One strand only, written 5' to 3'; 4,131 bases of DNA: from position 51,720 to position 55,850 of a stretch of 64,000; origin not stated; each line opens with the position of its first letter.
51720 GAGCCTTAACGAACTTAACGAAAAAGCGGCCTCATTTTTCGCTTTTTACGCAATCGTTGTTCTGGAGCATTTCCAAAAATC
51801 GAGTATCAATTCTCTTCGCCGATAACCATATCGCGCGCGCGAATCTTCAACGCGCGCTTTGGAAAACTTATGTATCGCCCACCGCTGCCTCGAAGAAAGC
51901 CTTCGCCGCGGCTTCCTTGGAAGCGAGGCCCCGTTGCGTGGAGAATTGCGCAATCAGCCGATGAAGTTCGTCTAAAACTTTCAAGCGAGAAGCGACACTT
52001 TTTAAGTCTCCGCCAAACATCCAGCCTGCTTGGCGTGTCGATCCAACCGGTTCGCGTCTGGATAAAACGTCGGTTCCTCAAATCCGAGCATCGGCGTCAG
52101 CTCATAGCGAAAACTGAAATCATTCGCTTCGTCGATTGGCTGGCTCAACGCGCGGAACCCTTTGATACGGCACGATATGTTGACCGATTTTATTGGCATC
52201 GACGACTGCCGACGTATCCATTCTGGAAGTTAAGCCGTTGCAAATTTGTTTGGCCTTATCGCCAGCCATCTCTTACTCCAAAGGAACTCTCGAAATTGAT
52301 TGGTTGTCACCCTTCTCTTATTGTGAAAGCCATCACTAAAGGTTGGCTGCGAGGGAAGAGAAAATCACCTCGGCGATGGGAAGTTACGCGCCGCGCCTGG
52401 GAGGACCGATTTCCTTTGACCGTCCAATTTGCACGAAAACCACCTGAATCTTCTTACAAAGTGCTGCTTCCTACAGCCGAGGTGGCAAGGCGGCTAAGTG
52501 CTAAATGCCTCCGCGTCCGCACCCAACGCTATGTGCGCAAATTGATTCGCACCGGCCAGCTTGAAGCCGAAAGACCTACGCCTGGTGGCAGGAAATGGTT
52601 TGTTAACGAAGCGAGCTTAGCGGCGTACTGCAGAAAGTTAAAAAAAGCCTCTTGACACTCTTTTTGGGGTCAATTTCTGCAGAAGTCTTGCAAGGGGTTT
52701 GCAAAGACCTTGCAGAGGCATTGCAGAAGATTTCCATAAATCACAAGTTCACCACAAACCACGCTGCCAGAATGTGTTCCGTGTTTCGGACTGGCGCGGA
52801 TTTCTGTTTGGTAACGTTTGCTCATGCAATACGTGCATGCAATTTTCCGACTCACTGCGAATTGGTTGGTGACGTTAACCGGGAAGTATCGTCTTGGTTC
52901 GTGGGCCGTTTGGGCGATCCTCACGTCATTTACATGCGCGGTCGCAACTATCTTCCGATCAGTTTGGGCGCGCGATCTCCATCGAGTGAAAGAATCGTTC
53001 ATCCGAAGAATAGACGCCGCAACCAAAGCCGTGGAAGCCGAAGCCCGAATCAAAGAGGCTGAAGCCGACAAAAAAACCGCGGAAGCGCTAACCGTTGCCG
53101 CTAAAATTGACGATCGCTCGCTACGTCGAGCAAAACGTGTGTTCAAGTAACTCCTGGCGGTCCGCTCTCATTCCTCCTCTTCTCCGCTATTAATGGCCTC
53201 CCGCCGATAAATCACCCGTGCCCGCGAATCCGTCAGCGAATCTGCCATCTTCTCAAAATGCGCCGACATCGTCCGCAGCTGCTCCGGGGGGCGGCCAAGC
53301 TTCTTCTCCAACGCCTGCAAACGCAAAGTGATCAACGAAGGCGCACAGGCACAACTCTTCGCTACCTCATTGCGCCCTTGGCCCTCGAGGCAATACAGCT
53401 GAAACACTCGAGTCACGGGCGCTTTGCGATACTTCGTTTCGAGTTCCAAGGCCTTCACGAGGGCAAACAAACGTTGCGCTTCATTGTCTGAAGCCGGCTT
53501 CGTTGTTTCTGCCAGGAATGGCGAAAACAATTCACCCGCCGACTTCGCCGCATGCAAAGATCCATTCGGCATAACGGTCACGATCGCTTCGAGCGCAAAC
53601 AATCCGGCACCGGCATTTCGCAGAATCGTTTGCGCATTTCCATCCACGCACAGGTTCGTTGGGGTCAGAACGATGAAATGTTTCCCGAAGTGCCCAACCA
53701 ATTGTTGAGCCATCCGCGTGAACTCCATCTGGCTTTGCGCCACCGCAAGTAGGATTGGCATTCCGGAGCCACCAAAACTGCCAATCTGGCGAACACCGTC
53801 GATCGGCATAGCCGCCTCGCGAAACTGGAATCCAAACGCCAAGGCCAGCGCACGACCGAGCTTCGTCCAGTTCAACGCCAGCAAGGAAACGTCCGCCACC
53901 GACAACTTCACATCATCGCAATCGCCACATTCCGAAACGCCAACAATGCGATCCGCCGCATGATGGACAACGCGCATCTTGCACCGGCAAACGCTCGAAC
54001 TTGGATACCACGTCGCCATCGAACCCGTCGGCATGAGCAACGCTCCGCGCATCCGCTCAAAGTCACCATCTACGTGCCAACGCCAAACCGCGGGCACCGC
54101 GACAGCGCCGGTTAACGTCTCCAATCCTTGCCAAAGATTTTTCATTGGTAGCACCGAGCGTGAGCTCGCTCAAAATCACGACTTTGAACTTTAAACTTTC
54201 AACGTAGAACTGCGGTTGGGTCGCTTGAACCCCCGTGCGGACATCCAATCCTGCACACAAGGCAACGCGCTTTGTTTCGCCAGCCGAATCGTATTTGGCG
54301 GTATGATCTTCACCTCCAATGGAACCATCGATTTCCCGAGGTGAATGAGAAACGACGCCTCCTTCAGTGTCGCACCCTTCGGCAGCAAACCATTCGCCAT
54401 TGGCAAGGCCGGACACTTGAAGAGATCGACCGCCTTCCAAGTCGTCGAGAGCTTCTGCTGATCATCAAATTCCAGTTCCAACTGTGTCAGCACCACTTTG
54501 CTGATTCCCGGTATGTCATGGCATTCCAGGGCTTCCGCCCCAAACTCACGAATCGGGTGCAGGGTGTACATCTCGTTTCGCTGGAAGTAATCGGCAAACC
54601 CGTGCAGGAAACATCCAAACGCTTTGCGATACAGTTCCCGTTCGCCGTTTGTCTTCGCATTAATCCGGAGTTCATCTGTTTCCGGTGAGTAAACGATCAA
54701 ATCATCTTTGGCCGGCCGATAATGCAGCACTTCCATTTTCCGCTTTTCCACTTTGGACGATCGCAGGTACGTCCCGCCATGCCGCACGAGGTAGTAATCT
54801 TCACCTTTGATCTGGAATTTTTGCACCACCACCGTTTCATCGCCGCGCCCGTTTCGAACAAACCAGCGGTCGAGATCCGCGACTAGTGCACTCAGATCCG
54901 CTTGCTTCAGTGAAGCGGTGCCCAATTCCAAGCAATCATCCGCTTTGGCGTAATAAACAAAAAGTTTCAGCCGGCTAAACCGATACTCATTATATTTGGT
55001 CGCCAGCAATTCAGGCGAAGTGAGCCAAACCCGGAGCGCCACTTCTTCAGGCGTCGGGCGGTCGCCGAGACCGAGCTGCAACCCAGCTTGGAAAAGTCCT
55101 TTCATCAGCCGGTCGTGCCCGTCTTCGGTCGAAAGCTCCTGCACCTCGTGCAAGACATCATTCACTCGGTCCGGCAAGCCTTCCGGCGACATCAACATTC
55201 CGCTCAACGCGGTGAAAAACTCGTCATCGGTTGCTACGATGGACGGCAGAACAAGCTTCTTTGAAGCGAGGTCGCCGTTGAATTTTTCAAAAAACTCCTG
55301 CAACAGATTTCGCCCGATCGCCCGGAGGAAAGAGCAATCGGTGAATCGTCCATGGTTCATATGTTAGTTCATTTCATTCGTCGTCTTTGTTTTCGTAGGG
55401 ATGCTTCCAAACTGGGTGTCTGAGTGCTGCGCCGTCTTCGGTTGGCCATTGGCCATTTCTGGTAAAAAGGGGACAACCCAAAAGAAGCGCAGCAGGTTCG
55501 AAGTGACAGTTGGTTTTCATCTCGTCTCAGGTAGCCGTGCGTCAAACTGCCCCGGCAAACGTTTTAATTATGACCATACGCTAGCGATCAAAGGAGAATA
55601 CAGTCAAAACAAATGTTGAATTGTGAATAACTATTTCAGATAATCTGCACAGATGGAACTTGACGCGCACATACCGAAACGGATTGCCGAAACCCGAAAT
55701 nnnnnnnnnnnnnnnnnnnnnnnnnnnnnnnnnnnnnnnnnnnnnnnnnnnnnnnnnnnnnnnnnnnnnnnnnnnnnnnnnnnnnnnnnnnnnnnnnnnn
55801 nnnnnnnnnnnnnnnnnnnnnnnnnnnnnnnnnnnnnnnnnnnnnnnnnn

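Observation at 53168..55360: Uncharacterised two-gene operon divergent from the XRE-ImmA regulator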

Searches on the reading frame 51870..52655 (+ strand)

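Call 3: search_protein_families(library=pfam, proteins=[window:51870-52655:+], max_evalue=0.1)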
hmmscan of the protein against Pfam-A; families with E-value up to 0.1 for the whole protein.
window:51870-52655:+ (261 aa): 4 families
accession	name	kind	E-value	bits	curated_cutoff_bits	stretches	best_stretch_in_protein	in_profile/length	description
PF12728.13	HTH_17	-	2.7e-09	37.6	27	1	211-255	8-48/51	Helix-turn-helix domain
PF00376.29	MerR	-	0.014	15.7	28.2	0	51-76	6-31/38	MerR family regulatory protein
PF13384.12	HTH_23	-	0.046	14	24.6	0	46-67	19-40/50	Homeodomain-like domain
PF21531.3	Rv2175c_wHTH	-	0.092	13.2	27.1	0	199-219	15-35/57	DNA-binding protein Rv2175c, wHTH domain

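Call 4: search_protein_families(library=padloc, proteins=[window:51870-52655:+], max_evalue=0.1)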
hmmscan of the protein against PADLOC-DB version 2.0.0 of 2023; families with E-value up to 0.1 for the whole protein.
window:51870-52655:+ (261 aa): 1 family
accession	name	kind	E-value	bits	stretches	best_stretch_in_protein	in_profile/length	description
PDLC04133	mad1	-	0.00017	19.8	0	134-177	5-47/60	mads_1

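Call 5: search_protein_families(library=phrogs, proteins=[window:51870-52655:+], max_evalue=0.1)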
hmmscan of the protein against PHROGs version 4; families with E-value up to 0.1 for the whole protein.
window:51870-52655:+ (261 aa): 7 families
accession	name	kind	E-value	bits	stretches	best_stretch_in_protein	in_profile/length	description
phrog_2907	-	integration and excision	2.8e-08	35.2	0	134-172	6-45/117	excisionase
phrog_6401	-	DNA, RNA and nucleotide metabolism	7.2e-05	23.6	0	218-253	22-55/64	DNA binding protein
phrog_57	-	head and packaging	0.00015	22.7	0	211-259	19-65/199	terminase small subunit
phrog_18744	-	unknown function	0.0057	17.9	1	217-259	35-78/87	-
phrog_66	-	integration and excision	0.0098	16.6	0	197-259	91-145/412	excisionase and transcriptional regulator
phrog_2655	-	integration and excision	0.015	16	0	135-178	115-161/181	excisionase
phrog_2474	-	transcription regulation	0.021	15.7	0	43-73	47-77/118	MerR-like transcriptional regulator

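Call 6: search_protein_families(library=ncbifam, proteins=[window:51870-52655:+], max_evalue=0.1)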
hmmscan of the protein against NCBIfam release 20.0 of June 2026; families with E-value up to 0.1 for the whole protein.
window:51870-52655:+ (261 aa): 1 family
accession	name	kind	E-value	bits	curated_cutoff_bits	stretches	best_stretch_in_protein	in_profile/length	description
TIGR01764.1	excise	domain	3.7e-08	33.6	28.8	1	218-254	14-47/49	excisionase family DNA-binding protein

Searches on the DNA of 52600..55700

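Call 103: search_rna_families(source=window, start=52600, end=55700, threshold=evalue, max_evalue=1)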
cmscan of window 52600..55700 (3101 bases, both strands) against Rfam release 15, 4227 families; matches with E-value up to 1: 0.
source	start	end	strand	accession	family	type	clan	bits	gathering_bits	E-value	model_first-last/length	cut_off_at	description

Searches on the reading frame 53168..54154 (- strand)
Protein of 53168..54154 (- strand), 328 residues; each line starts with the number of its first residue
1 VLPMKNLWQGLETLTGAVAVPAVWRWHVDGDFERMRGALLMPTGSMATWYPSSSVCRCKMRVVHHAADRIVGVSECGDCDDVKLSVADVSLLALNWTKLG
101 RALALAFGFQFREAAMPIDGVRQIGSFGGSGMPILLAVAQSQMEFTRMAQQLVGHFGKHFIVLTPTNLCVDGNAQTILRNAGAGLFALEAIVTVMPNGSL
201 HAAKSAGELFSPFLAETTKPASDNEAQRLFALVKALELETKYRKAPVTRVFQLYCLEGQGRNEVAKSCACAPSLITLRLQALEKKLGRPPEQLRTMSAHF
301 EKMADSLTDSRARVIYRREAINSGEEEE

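Call 3: search_protein_families(library=pfam, proteins=[window:53168-54154:-], max_evalue=0.1)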
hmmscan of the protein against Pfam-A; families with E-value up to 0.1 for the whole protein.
window:53168-54154:- (328 aa): 0 families

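Call 4: search_protein_families(library=padloc, proteins=[window:53168-54154:-], max_evalue=0.1)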
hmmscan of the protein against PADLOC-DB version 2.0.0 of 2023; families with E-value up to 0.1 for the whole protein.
window:53168-54154:- (328 aa): 0 families

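Call 5: search_protein_families(library=phrogs, proteins=[window:53168-54154:-], max_evalue=0.1)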
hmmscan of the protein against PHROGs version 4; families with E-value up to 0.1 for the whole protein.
window:53168-54154:- (328 aa): 0 families

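Call 6: search_protein_families(library=ncbifam, proteins=[window:53168-54154:-], max_evalue=0.1)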
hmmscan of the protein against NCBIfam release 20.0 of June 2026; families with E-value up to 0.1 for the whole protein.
window:53168-54154:- (328 aa): 0 families

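Call 8: find_homologous_proteins(query=window:53168-54154:-)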
Query window:53168-54154:- (328 aa): 25 proteins with E <= 0.001 among 8000 candidates.
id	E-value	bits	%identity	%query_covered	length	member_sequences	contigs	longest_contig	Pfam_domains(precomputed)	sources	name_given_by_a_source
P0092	4.6e-215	731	100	99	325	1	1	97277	-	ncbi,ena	-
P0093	6.8e-89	316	48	98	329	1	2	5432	-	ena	-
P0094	3.1e-86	308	46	99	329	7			-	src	-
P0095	1.7e-84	302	47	97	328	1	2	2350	-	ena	-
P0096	6.5e-83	297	46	99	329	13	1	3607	-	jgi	jgi:hypothetical protein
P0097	1.3e-82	296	47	97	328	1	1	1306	-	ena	-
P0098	1.8e-82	295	46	99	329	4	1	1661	-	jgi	jgi:hypothetical protein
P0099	7.1e-82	293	46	99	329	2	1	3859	-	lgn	-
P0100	2.8e-81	291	47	98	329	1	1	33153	-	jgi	jgi:hypothetical protein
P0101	1.4e-80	289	45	99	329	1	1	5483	-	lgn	-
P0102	2.1e-80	288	45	96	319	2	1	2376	-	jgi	jgi:hypothetical protein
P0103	4.1e-79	284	46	98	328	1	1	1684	-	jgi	jgi:hypothetical protein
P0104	3.5e-77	278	45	97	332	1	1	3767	-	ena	-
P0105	3.8e-76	274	43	98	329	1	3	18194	-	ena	-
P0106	2.3e-74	269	43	98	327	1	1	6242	-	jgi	jgi:hypothetical protein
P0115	2.7e-35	140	66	28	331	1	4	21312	-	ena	-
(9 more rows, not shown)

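Call 23: predict_structure(alignment_id=A2)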
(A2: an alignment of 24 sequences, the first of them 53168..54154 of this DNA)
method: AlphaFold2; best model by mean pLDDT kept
length: 328 residues; sequences in the alignment: 24
mean_pLDDT: 83.3   pTM: 0.63
mean pLDDT of the five models: 83.3, 82.9, 82.4, 81.9, 80.4
residues with pLDDT >= 90: 167; 70-90: 105; 50-70: 23; < 50: 33
segments of 3 or more residues with pLDDT < 50: 1-3, 218-221, 302-304, 306-328
pLDDT, mean of each block of 10 residues (from residue 1): 68 91 88 89 95 82 92 89 94 95 96 93 92 95 97 94 96 96 96 88 94 69 62 73 80 82 88 89 82 67 47 42 40
secondary structure, 60 per line:
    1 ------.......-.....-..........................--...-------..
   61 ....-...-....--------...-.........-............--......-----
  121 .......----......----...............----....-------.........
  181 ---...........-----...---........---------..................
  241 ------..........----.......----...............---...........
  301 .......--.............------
elements in order: H7-13 H21-39 E40-46 E49-51 E59-64 E70-73 E82-84 H86-89 E90-94 H96-107 E110-115 E121-127 E132-137 H142-156 E161-164 H172-180 E184-187 H188-191 E192-194 E200-202 H206-213 H223-240 H247-256 H261-267 H272-286 H290-307 H310-322

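Call 27: search_solved_structures(query=A2, max_evalue=10)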
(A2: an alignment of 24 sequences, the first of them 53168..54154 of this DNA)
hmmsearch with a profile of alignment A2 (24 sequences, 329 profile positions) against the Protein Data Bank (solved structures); distinct sequences matched with E-value up to 10: 3.
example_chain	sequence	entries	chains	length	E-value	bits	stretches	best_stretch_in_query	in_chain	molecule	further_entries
8xn4_A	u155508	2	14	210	0.55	12.6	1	130-232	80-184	ATP-dependent Clp protease proteolytic subunit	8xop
8xon_A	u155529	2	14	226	0.63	12.4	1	130-232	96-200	ATP-dependent Clp protease proteolytic subunit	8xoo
8d74_D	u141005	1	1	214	2.1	10.7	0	150-194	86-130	Ciliary neurotrophic factor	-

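Call 65: find_encoding_contigs(protein=P0115, flank=8000, max_places=2)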
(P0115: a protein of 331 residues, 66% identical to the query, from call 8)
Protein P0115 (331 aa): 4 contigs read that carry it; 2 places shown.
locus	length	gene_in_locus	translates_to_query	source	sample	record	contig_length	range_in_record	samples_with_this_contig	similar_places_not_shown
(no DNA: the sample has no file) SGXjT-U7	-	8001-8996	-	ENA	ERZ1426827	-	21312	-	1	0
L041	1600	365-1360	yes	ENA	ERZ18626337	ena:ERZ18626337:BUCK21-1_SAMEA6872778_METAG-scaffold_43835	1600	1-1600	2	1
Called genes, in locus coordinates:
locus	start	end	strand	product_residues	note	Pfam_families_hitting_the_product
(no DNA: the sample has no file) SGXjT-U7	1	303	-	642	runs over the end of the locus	PF04542:Sigma70_r2, PF08281:Sigma70_r4_2, PF04545:Sigma70_r4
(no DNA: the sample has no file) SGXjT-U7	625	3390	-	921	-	-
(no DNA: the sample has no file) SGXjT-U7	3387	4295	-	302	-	PF00005:ABC_tran, PF13304:AAA_21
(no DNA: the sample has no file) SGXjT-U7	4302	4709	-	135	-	PF00392:GntR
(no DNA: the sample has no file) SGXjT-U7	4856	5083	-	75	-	PF13443:HTH_26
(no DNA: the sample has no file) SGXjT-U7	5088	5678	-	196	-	PF11188:DUF2975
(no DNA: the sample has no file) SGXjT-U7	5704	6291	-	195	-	PF11188:DUF2975 (faint)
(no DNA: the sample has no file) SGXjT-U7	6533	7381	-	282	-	PF02498:Bro-N (weak)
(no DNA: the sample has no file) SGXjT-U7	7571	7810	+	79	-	-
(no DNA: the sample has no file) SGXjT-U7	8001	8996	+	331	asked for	-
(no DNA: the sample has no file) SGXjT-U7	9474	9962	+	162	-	-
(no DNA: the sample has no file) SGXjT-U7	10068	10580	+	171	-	?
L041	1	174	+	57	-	?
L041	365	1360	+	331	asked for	-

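Call 79: search_dna_similar(query=window:53168-54154:-, collection=phages, mode=protein, max_evalue=0.001, max_rows=15)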
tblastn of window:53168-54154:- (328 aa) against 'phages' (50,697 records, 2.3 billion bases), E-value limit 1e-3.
No match.

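Call 98: search_protein_families(library=ncbifam, proteins=[P0381, P0396, P0411], max_evalue=0.1)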
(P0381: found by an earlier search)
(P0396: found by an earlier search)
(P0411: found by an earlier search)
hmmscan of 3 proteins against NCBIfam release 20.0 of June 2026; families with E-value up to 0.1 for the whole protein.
P0381 (388 aa): 0 families

P0396 (388 aa): 0 families

P0411 (397 aa): 0 families

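Call 99: search_protein_families(library=pfam, proteins=[P0381, P0396, P0411], max_evalue=0.1)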
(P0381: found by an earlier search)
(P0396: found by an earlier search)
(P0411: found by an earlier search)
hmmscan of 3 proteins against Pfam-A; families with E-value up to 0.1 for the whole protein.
P0381 (388 aa): 0 families

P0396 (388 aa): 0 families

P0411 (397 aa): 0 families
